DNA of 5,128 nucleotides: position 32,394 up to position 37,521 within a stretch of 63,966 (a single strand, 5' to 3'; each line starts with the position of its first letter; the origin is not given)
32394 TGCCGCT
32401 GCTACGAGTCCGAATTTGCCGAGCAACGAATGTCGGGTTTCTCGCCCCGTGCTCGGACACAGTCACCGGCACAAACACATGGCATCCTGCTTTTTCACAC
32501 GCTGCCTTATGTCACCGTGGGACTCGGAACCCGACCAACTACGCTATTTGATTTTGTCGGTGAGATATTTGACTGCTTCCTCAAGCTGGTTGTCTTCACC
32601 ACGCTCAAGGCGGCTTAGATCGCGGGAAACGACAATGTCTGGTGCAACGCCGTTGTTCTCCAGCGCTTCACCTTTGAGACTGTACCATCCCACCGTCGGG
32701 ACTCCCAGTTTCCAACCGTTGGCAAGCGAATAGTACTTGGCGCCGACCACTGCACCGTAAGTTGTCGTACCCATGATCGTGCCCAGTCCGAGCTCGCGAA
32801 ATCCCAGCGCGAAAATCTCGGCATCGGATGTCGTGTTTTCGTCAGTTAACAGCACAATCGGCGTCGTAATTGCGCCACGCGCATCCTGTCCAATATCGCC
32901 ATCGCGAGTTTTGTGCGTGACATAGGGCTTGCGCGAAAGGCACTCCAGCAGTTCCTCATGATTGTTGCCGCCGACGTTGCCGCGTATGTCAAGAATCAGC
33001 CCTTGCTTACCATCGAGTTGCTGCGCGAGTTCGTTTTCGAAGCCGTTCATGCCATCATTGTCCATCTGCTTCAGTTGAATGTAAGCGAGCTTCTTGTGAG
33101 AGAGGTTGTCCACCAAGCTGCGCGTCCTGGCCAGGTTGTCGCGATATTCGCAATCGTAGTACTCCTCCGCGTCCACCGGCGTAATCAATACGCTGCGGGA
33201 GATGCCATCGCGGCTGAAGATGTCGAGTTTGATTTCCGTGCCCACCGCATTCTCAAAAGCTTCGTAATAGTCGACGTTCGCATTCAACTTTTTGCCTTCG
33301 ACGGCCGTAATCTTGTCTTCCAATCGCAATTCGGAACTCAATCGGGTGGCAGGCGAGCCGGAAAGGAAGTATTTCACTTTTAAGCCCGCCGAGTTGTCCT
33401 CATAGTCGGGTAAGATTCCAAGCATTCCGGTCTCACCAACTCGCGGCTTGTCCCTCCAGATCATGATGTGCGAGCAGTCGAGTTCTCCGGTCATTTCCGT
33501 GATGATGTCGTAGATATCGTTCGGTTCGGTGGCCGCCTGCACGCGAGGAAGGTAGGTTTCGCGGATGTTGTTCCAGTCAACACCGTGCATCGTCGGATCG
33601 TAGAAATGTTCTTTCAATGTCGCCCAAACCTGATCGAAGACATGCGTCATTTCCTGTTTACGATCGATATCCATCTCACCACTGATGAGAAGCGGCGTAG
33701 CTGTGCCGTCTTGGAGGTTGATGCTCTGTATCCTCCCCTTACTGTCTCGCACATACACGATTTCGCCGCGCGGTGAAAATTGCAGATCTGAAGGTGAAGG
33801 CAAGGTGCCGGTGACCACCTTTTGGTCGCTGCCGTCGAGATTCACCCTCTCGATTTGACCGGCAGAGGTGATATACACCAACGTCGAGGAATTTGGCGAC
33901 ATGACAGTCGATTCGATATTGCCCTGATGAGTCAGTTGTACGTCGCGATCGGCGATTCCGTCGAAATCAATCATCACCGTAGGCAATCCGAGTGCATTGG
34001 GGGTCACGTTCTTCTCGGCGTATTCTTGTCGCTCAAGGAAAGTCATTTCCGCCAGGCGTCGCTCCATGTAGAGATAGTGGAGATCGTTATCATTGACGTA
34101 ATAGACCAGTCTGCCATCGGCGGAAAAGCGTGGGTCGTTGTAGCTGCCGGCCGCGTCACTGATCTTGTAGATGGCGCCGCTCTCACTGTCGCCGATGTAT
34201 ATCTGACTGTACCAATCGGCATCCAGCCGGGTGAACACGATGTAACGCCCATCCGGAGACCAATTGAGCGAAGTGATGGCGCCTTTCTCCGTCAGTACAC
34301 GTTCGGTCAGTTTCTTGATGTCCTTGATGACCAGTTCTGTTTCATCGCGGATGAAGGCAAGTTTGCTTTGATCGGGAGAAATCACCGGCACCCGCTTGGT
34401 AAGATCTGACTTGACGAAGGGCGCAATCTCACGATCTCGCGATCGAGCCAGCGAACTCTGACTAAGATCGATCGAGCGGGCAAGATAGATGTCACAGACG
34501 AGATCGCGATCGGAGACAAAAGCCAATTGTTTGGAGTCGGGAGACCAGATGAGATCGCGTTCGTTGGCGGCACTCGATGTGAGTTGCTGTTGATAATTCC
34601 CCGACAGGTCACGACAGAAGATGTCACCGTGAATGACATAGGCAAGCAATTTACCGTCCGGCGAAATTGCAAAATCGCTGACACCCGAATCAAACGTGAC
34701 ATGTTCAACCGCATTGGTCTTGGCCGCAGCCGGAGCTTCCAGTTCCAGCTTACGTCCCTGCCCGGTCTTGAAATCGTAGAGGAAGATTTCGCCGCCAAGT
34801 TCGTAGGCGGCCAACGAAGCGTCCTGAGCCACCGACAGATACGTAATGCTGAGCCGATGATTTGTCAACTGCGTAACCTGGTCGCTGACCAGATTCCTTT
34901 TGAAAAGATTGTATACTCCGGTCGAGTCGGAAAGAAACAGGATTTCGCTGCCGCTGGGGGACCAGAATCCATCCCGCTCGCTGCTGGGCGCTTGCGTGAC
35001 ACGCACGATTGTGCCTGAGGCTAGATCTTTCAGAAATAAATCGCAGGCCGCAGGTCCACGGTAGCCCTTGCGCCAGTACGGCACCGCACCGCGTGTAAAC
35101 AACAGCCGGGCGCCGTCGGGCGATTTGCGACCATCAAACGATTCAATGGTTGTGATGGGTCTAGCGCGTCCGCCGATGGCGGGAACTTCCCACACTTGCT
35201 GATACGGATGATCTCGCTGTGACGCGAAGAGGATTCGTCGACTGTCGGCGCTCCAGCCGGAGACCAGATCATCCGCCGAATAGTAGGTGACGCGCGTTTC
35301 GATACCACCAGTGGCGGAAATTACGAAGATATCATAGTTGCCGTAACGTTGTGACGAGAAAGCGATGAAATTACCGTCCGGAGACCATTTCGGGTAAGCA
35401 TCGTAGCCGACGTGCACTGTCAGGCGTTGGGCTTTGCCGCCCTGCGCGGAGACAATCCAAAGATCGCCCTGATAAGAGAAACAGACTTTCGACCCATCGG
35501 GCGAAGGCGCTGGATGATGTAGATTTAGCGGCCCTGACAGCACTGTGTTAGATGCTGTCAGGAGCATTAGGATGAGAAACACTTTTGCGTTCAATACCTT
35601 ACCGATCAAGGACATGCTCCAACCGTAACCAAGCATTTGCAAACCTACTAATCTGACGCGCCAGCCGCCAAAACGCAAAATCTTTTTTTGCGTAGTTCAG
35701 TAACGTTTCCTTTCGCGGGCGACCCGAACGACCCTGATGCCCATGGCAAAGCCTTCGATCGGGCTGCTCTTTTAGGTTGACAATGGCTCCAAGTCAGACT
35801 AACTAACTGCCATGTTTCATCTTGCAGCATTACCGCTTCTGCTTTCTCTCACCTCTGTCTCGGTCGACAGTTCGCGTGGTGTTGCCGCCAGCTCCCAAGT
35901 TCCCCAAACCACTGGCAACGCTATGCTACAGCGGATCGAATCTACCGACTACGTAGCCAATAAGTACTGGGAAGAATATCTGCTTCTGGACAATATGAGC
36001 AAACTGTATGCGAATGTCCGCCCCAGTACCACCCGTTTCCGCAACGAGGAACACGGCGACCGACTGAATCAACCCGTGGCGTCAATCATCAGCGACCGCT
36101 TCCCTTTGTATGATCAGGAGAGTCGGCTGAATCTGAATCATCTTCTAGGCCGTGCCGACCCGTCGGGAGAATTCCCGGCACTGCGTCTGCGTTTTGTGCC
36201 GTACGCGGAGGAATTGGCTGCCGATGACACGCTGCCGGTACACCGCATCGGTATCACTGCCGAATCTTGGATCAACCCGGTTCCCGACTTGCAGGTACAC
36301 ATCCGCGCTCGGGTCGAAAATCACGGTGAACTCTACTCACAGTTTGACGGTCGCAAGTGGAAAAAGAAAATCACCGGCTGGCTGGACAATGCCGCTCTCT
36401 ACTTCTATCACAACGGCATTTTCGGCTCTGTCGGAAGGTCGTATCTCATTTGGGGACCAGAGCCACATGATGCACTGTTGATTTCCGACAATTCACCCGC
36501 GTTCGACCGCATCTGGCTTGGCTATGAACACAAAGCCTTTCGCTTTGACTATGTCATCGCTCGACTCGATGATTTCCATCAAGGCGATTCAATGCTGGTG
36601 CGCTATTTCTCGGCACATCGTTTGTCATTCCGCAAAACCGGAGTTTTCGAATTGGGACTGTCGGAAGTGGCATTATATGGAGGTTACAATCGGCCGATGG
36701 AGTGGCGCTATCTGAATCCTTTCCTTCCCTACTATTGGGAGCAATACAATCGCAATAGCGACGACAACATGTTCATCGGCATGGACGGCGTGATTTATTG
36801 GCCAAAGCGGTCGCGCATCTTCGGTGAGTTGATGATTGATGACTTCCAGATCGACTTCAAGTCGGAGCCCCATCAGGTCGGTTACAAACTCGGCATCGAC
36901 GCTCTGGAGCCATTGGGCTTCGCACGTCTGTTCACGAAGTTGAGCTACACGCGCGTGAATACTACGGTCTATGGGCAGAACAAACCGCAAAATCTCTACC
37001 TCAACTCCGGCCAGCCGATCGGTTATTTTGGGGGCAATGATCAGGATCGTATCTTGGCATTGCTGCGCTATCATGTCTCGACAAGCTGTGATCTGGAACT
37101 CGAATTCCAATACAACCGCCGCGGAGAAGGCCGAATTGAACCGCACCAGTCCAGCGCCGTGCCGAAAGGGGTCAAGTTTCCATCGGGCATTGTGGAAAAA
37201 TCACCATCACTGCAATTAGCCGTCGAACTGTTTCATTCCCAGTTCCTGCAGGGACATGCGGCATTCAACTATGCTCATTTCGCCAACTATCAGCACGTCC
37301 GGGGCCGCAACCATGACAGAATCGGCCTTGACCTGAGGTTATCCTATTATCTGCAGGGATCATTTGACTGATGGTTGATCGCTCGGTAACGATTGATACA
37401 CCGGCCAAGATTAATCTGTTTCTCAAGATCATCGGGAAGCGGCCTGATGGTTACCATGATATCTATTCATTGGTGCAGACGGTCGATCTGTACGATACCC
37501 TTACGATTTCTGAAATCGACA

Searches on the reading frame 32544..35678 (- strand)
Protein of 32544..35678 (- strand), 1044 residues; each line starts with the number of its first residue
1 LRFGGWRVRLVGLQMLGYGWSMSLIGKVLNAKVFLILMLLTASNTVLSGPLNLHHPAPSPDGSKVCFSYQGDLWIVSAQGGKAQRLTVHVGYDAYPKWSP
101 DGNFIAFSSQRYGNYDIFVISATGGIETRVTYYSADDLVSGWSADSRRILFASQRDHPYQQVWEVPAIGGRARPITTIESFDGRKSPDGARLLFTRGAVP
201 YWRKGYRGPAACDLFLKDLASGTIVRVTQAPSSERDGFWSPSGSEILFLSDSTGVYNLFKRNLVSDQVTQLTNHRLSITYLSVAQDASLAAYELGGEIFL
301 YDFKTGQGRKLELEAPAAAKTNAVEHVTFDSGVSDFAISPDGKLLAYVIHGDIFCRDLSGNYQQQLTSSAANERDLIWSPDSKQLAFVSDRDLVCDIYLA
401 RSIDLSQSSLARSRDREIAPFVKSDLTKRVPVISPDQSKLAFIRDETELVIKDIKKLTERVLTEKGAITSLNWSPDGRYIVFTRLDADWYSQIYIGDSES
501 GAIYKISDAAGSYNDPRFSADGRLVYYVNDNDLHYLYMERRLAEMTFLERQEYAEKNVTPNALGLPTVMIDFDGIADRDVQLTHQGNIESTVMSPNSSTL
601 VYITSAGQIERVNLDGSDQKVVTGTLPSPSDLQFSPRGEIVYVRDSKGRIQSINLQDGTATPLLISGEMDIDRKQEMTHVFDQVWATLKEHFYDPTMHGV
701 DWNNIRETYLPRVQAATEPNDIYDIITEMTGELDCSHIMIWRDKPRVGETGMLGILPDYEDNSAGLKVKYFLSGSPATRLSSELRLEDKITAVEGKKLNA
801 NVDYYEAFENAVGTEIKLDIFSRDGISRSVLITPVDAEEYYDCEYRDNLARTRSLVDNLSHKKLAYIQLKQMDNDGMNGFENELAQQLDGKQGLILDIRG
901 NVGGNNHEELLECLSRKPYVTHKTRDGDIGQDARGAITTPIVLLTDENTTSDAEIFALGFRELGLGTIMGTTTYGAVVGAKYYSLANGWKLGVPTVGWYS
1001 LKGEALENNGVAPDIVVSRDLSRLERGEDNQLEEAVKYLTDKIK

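Call 7: search_protein_families(library=pfam, proteins=[window:32544-35678:-], max_evalue=0.01)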
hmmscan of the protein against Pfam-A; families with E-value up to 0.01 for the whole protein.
window:32544-35678:- (1044 aa): 12 families
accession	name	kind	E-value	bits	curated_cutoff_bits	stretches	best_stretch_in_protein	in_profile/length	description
PF07676.18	PD40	-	1.2e-44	149.8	20.9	3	85-119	3-38/38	WD40-like Beta Propeller Repeat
PF00930.27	DPPIV_N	-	2.8e-30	105.7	22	4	61-141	3-89/354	Dipeptidyl peptidase IV (DPP IV) N-terminal region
PF03572.23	Peptidase_S41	-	4.8e-29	101.5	24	1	863-1017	1-165/165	Peptidase family S41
PF14684.11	Tricorn_C1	-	6.8e-17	61.6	24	1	674-731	2-59/59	Tricorn protease C1 domain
PF25174.1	Beta-prop_THOC3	-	3.2e-12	46.4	305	1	376-530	8-149/272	THOC3 beta-propeller domain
PF24817.1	WD40_WDHD1_1st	-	7.2e-07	29.1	109.9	0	329-390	221-285/291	WDHD1 first WD40 domain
PF00400.38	WD40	-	1.2e-06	29.2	27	0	465-481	10-27/39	WD domain, G-beta repeat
PF12894.13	ANAPC4_WD40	-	7.3e-06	26.6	22.9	0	463-504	36-73/91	Anaphase-promoting complex subunit 4 WD40 domain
PF10647.15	Gmad1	-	0.00015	22.2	20.5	0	423-477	20-76/251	Lipoprotein LpqB beta-propeller domain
PF24797.1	Beta-prop_WDR35_TULP_N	-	0.00015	21.5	80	0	59-133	124-196/332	WDR35/TULP4 N-terminal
PF24807.1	WD40_CDC20-Fz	-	0.00065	19.5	200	0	427-481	93-151/292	CDC20/Fizzy WD40 domain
PF23393.2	Beta-prop_WDR90_POC16_2nd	-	0.0029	17.3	60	0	264-348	67-145/291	WDR90/POC16, second beta-propeller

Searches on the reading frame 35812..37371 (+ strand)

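Call 3: search_protein_families(library=pfam, proteins=[window:35812-37371:+], max_evalue=1)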
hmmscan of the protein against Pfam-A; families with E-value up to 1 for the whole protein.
window:35812-37371:+ (519 aa): 1 family
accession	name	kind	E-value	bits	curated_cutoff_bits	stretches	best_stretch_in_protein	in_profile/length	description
PF14052.12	Caps_assemb_Wzi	-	5.1e-16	59.1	30.1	1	175-499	63-387/392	Capsule assembly protein Wzi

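Call 4: search_protein_families(library=ncbifam, proteins=[window:35812-37371:+], max_evalue=1)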
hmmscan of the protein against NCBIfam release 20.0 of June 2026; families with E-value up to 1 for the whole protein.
window:35812-37371:+ (519 aa): 0 families
